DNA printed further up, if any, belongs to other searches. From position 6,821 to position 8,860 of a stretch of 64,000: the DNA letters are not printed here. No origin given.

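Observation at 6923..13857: Three divergent paralogs of an uncharacterised ~580-aa family embedded in one sugar-uptake locus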

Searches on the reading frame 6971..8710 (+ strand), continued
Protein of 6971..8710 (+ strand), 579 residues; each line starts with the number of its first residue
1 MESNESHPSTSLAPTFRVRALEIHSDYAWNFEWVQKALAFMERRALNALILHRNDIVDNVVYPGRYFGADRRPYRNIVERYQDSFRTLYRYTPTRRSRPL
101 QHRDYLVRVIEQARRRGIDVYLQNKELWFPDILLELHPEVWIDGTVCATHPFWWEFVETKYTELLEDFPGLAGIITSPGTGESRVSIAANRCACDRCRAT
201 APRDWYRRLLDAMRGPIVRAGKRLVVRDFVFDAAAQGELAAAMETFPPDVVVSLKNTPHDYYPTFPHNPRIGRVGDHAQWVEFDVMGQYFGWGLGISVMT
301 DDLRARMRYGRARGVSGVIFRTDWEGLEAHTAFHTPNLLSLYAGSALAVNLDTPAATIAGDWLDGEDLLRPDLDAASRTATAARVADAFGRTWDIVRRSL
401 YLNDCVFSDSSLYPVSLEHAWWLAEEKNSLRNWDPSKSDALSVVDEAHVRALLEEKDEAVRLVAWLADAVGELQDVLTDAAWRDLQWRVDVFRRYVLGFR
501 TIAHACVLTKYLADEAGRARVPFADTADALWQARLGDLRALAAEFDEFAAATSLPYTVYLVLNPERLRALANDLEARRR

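Call 67: search_solved_structures(query=P0354, max_evalue=1, show_alignments=2)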
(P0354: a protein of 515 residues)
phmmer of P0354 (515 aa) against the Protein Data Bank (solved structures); distinct sequences matched with E-value up to 1: 6.
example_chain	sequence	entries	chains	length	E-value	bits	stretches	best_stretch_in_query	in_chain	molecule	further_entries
1k9d_A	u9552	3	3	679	0.029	16.2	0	209-252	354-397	alpha-D-glucuronidase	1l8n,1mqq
1mqp_A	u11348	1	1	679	0.043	15.6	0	209-252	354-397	alpha-D-glucuronidase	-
1k9e_A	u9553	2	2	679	0.046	15.5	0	209-252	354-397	alpha-D-glucuronidase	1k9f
1mqr_A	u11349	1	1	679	0.11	14.3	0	209-252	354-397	ALPHA-D-GLUCURONIDASE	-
2g1l_A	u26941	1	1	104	0.2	13.4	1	97-142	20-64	Kinesin-like protein KIF1C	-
9dds_A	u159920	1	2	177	0.66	11.7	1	20-91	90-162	Alpha- and gamma-adaptin-binding protein p34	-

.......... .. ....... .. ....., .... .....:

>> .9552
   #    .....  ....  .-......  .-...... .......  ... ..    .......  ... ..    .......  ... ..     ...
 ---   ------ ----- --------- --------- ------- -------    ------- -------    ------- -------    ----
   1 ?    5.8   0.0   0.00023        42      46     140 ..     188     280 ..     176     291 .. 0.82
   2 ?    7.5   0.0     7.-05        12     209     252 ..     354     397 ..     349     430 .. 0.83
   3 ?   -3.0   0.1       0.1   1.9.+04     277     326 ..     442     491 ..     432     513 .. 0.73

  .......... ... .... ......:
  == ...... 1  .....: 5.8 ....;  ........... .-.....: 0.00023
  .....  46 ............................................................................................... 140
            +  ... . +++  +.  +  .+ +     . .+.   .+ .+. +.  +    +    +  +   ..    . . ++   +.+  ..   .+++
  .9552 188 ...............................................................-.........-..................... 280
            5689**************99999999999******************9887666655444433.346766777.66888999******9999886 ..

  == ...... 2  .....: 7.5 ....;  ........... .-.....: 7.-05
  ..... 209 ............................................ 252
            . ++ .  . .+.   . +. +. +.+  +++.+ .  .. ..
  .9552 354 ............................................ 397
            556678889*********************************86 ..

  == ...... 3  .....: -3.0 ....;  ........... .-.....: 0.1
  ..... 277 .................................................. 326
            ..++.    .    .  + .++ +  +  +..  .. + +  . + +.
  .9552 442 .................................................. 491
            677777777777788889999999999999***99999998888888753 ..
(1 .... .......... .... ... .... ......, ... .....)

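Call 74: fold_search(model_id=the predicted structure, library=pdb)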
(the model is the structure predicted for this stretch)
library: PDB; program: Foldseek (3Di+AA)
matches with E <= 10: 1281; with E <= 0.001: 163
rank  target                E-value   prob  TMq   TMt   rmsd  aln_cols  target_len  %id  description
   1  1gql_A                4.6e-13  1.00  0.57  0.48   7.1       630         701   13  Structure of Pseudomonas cellulosa alpha-D-glucuronidase complexed with glucuronic acid and xylotriose (released 2002-09-26)
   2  1gql_B                7.7e-13  1.00  0.56  0.47   6.2       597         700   13  Structure of Pseudomonas cellulosa alpha-D-glucuronidase complexed with glucuronic acid and xylotriose (released 2002-09-26)
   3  1h41_B                9.2e-13  1.00  0.55  0.46   6.4       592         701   13  Pseudomonas cellulosa E292A alpha-D-glucuronidase mutant complexed with aldotriuronic acid (released 2003-05-01)
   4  1h41_A                9.6e-13  1.00  0.55  0.47   6.4       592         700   13  Pseudomonas cellulosa E292A alpha-D-glucuronidase mutant complexed with aldotriuronic acid (released 2003-05-01)
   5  1k9d                  2.7e-12  1.00  0.55  0.49   6.4       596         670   12  The 1.7 A crystal structure of alpha-D-glucuronidase, a family-67 glycoside hydrolase from Bacillus stearothermophilus T (released 2002-10-29)
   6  1gqi_A                4.5e-12  1.00  0.56  0.46   6.5       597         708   13  Structure of Pseudomonas cellulosa alpha-D-glucuronidase (released 2002-09-26)
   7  1mqq                  6.7e-12  1.00  0.56  0.49   6.0       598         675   12  THE CRYSTAL STRUCTURE OF ALPHA-D-GLUCURONIDASE FROM BACILLUS STEAROTHERMOPHILUS T-1 COMPLEXED WITH GLUCURONIC ACID (released 2003-09-17)
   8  1k9e                  6.7e-12  1.00  0.54  0.47   6.6       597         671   12  Crystal structure of a mutated family-67 alpha-D-glucuronidase (E285N) from Bacillus stearothermophilus T-6, complexed w (released 2002-10-29)
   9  1l8n_A                7.3e-12  1.00  0.57  0.50   6.1       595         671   12  The 1.5A crystal structure of alpha-D-glucuronidase from Bacillus stearothermophilus T-1, complexed with 4-O-methyl-gl (released 2003-03-21)
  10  1mqr                  9.0e-12  1.00  0.56  0.49   6.5       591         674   12  THE CRYSTAL STRUCTURE OF ALPHA-D-GLUCURONIDASE (E386Q) FROM BACILLUS STEAROTHERMOPHILUS T-6 (released 2003-09-17)
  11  6hze_B                4.4e-11  1.00  0.58  0.41   6.7       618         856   12  BP0997, GH138 enzyme targeting pectin rhamnogalacturonan II (released 2019-03-20)
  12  6hzf_A                5.3e-11  1.00  0.60  0.43   6.4       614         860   11  BP0997, GH138 enzyme targeting pectin rhamnogalacturonan II (released 2019-03-20)
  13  1mqp                  6.8e-11  1.00  0.54  0.48   6.6       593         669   12  THE CRYSTAL STRUCTURE OF ALPHA-D-GLUCURONIDASE FROM BACILLUS STEAROTHERMOPHILUS T-6 (released 2003-09-23)
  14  6hzf_B                8.1e-11  1.00  0.60  0.43   6.6       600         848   11  BP0997, GH138 enzyme targeting pectin rhamnogalacturonan II (released 2019-03-20)
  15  2epn_A                6.5e-08  1.00  0.37  0.35  14.3       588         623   13  N-acetyl-B-D-glucosaminidase (GCNA) from Streptococcus gordonii (released 2008-03-11)
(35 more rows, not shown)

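Call 78: search_solved_structures(query=L041:17999-19357:-, max_evalue=0.01)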
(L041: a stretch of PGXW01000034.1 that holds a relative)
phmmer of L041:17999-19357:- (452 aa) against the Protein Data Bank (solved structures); distinct sequences matched with E-value up to 0.01: 88 (the best 60 are shown).
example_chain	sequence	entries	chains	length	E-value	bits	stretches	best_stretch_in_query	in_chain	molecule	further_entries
4aq4_A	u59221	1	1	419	6.1e-39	137.2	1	55-451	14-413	SN-GLYCEROL-3-PHOSPHATE-BINDING PERIPLASMIC PROTEIN UGPB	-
6x84_A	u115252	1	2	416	6.5e-39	137.1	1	55-451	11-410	sn-glycerol-3-phosphate-binding periplasmic protein UgpB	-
4mfi_A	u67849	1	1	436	4.8e-34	121.1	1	13-406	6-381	Sn-glycerol-3-phosphate ABC transporter substrate-binding protein UspB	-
6r1b_A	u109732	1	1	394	5.2e-33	117.7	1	70-406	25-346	Putative Sn-glycerol-3-phosphate-binding lipoprotein UgpB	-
6r1b_B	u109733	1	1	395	5.2e-33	117.7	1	70-406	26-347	Putative Sn-glycerol-3-phosphate-binding lipoprotein UgpB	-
4r9f_A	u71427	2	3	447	2.5e-27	99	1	15-448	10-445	MBP1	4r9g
6r1b_C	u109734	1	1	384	5.3e-27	97.9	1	70-380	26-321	Putative Sn-glycerol-3-phosphate-binding lipoprotein UgpB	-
6r1b_D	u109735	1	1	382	5.8e-27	97.8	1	70-380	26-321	Putative Sn-glycerol-3-phosphate-binding lipoprotein UgpB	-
9lff_A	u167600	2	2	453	2e-25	92.7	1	54-451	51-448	SN-glycerol-3-phophate ABC transporter, periplasmic SN-glycerol-3-phosphate-binding protei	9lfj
1eu8_A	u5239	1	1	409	1.2e-24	90.1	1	74-451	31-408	TREHALOSE/MALTOSE BINDING PROTEIN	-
5ci5_A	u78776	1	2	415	6e-23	84.5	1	86-448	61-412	Extracellular solute-binding protein family 1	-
4qrz_A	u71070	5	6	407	2.3e-21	79.3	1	69-440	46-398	ABC-TYPE SUGAR TRANSPORTER | ABC transporter, substrate binding protein (Sugar)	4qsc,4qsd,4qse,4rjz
6rjy_A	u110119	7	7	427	3.2e-21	78.8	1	42-446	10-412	Arabino-oligosaccharids-binding protein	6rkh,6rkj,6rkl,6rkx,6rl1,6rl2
7bvt_A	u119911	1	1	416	7.4e-21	77.7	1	69-449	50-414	Hypothetical sugar ABC-transporter sugar binding protein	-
5f7v_A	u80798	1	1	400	1.4e-20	76.7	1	39-443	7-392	Lmo0181 protein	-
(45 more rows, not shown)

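Call 79: search_solved_structures(query=L053:16187-17227:+, max_evalue=0.01)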
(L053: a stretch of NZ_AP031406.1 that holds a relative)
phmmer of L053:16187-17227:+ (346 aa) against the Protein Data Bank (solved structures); distinct sequences matched with E-value up to 0.01: 11.
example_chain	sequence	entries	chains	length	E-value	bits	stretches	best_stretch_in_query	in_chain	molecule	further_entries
2dvz_A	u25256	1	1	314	9e-32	113.9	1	50-325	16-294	Putative exported protein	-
4x9t_A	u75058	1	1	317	1.8e-24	89.9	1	50-341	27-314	Uncharacterized protein UPF0065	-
25hk_A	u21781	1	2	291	5.7e-23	84.9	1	50-327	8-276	Tripartite tricarboxylate transporter substrate binding protein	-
2f5x_A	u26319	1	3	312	4.6e-21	78.7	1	47-317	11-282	BugD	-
2qpq_A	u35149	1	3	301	2.7e-19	72.8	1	51-341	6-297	protein Bug27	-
8hkb_A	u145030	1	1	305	4.1e-19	72.3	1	55-318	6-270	Periplasmic terephthalate binding protein (TBP)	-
7ndr_A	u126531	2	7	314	1e-18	71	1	52-310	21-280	Tripartite tricarboxylate transporter substrate binding protein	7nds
8hka_A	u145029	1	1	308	3.4e-18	69.2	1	55-318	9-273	Periplasmic terephthalate binding protein (TBP)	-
8hk9_D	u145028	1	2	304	5.1e-18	68.7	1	55-318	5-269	Periplasmic terephthalate binding protein (TBP)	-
6hke_A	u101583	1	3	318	3.9e-14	55.9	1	53-313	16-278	Possible TctC subunit of the Tripartite Tricarboxylate Transport(TTT) Family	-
5oei_A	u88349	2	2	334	3.9e-13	52.6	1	48-292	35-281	Uncharacterized protein family UPF0065:Tat pathway signal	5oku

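Call 87: search_protein_families(library=pfam, alignment_id=A2, max_evalue=0.00001)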
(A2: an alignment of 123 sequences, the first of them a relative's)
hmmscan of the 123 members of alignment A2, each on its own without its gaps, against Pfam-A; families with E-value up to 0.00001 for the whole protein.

A. member 1, L007:19767-20564:+ (265 aa): 1 family
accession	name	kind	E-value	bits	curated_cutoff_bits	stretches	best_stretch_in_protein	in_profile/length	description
PF03737.21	RraA-like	-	1.2e-19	71.5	24.5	1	62-202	22-150/152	Aldolase/RraA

B. families by the number of members that match (of 123 scanned): 135 families (the first 25 are shown)
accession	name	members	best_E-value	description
PF07690.21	MFS_1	6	2.4e-60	Major Facilitator Superfamily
PF01547.30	SBP_bac_1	5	5.8e-32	Bacterial extracellular solute-binding protein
PF13416.11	SBP_bac_8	5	3.3e-27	Bacterial extracellular solute-binding protein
PF00892.27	EamA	5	4.2e-20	EamA-like transporter family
PF00083.30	Sugar_tr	4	1.2e-39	Sugar (and other) transporter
PF03737.21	RraA-like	4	2.1e-21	Aldolase/RraA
PF07793.16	DUF1631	3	1.3e-77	Protein of unknown function (DUF1631)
PF00496.27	SBP_bac_5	3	1.4e-75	Bacterial extracellular solute-binding proteins, family 5 Middle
PF00248.27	Aldo_ket_red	3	8.3e-47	Aldo/keto reductase family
PF00528.27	BPD_transp_1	3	1.9e-31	Binding-protein-dependent transport system inner membrane component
PF07729.17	FCD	3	4e-24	FCD domain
PF12833.13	HTH_18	3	1.8e-22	Helix-turn-helix domain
PF00165.29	HTH_AraC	3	4.3e-20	Bacterial regulatory helix-turn-helix proteins, AraC family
PF00392.27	GntR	3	3.4e-13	Bacterial regulatory proteins, gntR family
PF00356.27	LacI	3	3.8e-13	Bacterial regulatory proteins, lacI family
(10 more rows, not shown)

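Call 88: search_protein_families(library=pfam, alignment_id=A1, max_evalue=1)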
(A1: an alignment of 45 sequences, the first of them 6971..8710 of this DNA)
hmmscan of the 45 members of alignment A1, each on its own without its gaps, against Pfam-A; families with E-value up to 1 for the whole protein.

A. member 1, window:6971-8710:+ (579 aa): 1 family
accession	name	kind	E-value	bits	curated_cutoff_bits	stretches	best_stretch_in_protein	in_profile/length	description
PF07488.18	Glyco_hydro_67M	-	0.038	13.5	23.5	1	241-293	219-271/326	Glycosyl hydrolase family 67 middle domain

B. families by the number of members that match (of 45 scanned): 23 families
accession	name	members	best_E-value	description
PF07488.18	Glyco_hydro_67M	13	0.022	Glycosyl hydrolase family 67 middle domain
PF07477.17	Glyco_hydro_67C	5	0.032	Glycosyl hydrolase family 67 C-terminus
PF10566.15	Glyco_hydro_97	2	0.002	Glycoside hydrolase 97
PF14871.12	GHL6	2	0.042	Hypothetical glycosyl hydrolase 6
PF25191.1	DUF7832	2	0.089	Domain of unknown function (DUF7832)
PF14319.11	Zn_Tnp_IS91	2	0.1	Transposase zinc-binding domain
PF19773.5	DUF6259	1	0.013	Domain of unknown function (DUF6259)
PF04337.18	DUF480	1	0.014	Protein of unknown function, DUF480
PF04518.17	Effector_1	1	0.023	Effector from type III secretion system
PF16989.10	T6SS_VasJ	1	0.037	Type VI secretion, EvfE, EvfF, ImpA, BimE, VC_A0119, VasJ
PF21935.1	TetR_C_45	1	0.049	Tetracyclin repressor-like, C-terminal domain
PF15233.11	SYCE1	1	0.088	Synaptonemal complex central element protein 1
PF22400.1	DUF6980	1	0.094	Domain of unknown function (DUF6980)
PF13521.12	AAA_28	1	0.12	AAA domain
PF09784.14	L31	1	0.13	Mitochondrial ribosomal protein L31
PF00728.28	Glyco_hydro_20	1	0.3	Glycosyl hydrolase family 20, catalytic domain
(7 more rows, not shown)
